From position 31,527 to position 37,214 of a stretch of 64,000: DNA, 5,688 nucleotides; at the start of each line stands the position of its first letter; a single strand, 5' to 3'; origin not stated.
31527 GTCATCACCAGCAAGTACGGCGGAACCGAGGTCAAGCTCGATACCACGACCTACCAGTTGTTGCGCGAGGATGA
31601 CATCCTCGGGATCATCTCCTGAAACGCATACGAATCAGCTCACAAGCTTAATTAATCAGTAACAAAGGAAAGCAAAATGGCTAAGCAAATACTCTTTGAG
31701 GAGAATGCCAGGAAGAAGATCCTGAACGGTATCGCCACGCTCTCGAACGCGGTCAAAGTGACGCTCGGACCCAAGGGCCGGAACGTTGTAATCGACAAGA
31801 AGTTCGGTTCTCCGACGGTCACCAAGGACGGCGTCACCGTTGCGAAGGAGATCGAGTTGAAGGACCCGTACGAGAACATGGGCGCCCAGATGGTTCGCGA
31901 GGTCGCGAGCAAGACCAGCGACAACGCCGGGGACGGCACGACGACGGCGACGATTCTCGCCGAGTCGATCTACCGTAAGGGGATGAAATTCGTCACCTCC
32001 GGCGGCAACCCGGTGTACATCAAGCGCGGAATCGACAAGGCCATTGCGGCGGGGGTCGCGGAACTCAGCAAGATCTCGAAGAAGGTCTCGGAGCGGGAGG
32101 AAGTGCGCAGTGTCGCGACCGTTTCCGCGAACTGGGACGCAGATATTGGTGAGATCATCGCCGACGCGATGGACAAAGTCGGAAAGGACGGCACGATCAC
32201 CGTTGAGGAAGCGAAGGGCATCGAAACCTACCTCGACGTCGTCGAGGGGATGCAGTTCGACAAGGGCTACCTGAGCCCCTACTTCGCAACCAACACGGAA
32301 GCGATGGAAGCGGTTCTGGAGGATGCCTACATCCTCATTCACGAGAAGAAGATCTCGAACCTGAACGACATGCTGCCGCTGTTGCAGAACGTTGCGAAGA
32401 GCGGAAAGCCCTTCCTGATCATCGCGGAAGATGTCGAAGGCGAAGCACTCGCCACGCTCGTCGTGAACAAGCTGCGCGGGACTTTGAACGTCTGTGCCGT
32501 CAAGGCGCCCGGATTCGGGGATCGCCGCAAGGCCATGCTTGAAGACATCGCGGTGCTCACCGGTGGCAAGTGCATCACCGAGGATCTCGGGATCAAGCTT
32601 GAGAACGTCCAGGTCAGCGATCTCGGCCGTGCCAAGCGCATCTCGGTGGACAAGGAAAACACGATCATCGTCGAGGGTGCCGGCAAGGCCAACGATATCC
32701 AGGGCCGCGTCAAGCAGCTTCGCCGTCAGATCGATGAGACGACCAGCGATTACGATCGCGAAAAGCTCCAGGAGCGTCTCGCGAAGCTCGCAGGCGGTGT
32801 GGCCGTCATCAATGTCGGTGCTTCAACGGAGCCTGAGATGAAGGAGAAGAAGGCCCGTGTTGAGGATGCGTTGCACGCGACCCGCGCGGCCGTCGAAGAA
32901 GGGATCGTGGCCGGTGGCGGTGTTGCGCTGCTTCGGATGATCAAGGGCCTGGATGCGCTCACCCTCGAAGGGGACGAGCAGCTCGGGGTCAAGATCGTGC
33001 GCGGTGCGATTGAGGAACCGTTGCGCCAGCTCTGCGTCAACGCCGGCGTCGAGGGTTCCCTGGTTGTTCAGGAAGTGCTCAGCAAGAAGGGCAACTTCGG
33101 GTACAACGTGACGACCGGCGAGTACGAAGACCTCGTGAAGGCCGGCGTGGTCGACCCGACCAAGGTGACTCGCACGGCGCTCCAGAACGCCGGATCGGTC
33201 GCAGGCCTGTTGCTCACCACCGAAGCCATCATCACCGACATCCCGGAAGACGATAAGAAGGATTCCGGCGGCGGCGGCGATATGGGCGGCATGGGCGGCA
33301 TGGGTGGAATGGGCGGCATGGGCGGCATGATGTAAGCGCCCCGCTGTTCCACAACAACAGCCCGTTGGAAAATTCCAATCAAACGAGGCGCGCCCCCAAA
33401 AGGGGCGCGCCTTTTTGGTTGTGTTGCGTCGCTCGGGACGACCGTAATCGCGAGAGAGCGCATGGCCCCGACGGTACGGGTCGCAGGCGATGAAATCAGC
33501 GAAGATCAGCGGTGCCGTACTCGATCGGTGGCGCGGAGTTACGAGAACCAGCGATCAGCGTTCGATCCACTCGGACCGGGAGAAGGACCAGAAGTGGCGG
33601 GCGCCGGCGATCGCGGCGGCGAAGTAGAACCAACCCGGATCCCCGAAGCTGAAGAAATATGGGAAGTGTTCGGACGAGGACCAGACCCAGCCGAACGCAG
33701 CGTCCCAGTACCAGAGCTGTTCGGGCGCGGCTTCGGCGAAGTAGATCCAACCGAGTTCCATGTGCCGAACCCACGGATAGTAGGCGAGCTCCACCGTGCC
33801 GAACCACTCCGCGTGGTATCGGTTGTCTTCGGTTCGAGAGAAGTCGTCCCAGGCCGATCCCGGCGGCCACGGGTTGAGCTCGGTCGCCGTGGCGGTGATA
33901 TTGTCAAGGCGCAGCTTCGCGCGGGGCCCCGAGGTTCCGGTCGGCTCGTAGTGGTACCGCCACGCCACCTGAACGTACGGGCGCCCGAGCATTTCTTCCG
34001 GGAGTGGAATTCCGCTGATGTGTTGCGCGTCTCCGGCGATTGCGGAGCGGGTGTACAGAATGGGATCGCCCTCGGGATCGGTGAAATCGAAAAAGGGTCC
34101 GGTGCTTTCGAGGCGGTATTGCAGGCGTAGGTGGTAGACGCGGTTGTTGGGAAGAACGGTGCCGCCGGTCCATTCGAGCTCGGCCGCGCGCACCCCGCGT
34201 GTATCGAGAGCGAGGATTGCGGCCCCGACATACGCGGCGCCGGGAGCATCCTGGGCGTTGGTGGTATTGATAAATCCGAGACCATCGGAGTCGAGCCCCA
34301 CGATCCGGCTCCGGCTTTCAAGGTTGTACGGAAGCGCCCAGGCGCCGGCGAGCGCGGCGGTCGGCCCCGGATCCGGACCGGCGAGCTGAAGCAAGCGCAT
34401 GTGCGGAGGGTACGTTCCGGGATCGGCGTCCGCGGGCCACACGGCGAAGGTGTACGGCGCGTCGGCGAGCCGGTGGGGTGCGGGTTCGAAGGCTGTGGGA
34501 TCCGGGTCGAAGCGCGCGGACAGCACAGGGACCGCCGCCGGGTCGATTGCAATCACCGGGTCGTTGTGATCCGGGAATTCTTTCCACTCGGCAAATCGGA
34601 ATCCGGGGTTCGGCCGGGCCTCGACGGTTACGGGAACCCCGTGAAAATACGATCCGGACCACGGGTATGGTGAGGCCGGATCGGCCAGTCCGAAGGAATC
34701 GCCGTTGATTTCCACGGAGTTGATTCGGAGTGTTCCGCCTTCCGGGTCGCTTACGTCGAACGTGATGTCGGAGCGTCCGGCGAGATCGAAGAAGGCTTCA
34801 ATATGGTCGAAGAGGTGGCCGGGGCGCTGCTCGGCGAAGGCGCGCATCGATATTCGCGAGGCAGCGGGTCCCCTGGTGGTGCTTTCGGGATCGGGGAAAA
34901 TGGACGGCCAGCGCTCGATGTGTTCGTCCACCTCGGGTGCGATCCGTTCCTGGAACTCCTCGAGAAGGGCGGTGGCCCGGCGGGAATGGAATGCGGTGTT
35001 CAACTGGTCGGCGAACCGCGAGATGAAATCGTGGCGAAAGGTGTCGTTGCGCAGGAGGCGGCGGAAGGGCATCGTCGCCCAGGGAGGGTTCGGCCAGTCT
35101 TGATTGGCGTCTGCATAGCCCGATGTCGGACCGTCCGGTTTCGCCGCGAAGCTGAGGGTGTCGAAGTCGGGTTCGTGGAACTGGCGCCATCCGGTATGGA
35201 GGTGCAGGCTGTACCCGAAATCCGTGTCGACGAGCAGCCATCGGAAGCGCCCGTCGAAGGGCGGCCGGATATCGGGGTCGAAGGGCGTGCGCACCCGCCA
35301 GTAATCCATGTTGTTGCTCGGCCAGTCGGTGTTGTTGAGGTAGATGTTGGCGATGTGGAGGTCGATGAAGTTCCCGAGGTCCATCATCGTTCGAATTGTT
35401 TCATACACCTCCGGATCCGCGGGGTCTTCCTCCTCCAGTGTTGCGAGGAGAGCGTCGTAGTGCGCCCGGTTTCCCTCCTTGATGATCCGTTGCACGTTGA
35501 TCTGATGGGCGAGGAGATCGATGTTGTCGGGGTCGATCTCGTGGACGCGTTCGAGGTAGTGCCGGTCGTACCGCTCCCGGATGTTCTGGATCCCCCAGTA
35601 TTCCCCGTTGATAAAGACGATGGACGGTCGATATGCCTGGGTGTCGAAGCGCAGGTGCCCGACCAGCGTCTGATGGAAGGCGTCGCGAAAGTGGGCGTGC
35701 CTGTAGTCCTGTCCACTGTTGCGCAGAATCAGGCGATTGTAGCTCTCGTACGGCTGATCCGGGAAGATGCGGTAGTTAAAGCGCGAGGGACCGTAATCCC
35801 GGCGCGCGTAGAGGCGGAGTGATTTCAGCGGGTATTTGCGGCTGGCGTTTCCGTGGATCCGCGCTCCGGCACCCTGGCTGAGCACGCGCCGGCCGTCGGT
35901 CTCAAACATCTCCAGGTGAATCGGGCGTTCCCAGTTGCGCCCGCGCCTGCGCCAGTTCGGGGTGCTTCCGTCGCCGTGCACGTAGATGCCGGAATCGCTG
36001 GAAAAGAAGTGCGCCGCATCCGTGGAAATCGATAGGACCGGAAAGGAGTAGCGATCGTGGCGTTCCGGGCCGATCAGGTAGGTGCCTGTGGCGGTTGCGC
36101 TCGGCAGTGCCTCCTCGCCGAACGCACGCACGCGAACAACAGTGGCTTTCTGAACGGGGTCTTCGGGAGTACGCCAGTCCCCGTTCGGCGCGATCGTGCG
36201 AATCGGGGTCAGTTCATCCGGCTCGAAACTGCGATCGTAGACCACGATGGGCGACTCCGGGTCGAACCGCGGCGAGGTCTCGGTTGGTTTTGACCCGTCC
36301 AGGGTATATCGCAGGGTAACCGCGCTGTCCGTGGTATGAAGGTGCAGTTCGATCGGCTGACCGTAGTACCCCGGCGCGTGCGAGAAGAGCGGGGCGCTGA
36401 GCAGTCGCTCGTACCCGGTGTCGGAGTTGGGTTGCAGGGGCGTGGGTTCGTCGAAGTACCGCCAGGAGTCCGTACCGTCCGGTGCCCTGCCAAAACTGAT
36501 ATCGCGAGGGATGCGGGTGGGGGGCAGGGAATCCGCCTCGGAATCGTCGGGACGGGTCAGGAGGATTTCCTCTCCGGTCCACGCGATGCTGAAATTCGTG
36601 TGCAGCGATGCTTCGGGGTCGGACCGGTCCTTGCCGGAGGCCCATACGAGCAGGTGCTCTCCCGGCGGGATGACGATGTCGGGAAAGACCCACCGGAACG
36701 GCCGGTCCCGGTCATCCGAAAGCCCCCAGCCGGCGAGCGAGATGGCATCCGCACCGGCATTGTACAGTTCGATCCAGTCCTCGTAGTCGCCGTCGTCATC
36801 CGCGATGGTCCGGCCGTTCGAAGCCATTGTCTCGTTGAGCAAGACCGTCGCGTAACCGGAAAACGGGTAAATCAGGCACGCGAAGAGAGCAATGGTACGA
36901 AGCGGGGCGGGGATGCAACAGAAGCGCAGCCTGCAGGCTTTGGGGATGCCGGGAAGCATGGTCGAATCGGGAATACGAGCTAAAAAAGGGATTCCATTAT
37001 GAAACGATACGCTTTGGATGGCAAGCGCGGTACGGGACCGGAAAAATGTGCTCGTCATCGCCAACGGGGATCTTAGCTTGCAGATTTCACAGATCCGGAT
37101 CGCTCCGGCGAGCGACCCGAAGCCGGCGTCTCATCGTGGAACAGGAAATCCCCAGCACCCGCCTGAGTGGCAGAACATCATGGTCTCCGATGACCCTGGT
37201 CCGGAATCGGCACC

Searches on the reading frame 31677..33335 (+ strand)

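Call 6: search_protein_families(library=pfam, proteins=[window:31677-33335:+], max_evalue=0.001)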
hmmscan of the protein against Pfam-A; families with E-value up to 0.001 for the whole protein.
window:31677-33335:+ (552 aa): 1 family
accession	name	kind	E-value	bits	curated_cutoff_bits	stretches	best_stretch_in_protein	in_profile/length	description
PF00118.29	Cpn60_TCP1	-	2.1e-80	271.2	34.3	1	22-521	1-488/490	TCP-1/cpn60 chaperonin family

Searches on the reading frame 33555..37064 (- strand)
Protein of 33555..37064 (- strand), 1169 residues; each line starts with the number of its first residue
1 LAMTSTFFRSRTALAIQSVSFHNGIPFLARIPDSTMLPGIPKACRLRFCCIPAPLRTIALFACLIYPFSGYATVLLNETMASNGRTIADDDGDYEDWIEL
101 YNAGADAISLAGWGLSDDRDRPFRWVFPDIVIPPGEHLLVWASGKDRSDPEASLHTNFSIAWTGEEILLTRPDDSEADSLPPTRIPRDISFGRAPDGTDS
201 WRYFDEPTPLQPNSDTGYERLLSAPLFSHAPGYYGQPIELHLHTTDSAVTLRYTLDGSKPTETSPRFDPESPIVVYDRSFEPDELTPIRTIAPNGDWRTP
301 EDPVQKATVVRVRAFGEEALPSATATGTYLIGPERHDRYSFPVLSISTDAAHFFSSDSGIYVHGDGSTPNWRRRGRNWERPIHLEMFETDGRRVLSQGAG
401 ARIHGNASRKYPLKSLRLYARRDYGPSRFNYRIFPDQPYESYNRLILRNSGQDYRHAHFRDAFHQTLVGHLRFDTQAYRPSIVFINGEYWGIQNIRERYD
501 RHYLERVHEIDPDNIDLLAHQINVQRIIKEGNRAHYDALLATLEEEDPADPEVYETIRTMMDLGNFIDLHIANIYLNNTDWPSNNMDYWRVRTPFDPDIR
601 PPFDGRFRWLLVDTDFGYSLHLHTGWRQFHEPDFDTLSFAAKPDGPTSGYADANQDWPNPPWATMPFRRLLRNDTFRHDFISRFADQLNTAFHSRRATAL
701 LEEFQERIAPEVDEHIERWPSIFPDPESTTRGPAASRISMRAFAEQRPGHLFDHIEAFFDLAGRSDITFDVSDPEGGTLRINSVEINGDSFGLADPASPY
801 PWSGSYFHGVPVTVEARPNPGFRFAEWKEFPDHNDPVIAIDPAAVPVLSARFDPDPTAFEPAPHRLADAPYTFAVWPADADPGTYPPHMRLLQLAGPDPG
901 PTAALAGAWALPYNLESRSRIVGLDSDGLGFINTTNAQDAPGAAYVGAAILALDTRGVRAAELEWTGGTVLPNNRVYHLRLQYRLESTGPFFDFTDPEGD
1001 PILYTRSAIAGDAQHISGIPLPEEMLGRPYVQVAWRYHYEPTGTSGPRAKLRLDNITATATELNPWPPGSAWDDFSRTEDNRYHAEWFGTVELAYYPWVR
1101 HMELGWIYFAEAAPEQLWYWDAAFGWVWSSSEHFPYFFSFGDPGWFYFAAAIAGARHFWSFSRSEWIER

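Call 6: search_protein_families(library=pfam, proteins=[window:33555-37064:-], max_evalue=0.001)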
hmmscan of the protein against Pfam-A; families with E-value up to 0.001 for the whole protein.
window:33555-37064:- (1169 aa): 5 families
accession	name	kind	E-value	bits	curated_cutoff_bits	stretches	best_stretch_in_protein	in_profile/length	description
PF08757.17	CotH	-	1.3e-43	150.2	23.8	1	402-748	2-319/322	CotH kinase protein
PF00932.25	LTD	-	9.9e-14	52.1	34.3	1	72-180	6-105/109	Lamin Tail Domain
PF13290.12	CHB_HEX_C_1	-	6.8e-08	32.8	22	1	230-275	2-45/67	Chitobiase/beta-hexosaminidase C-terminal domain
PF13287.12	Fn3_assoc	-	3e-06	27.7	23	1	242-329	3-59/59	Fn3 associated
PF18998.6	Flg_new_2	-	0.00073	19.9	23.6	0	803-829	16-42/73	Divergent InlB B-repeat domain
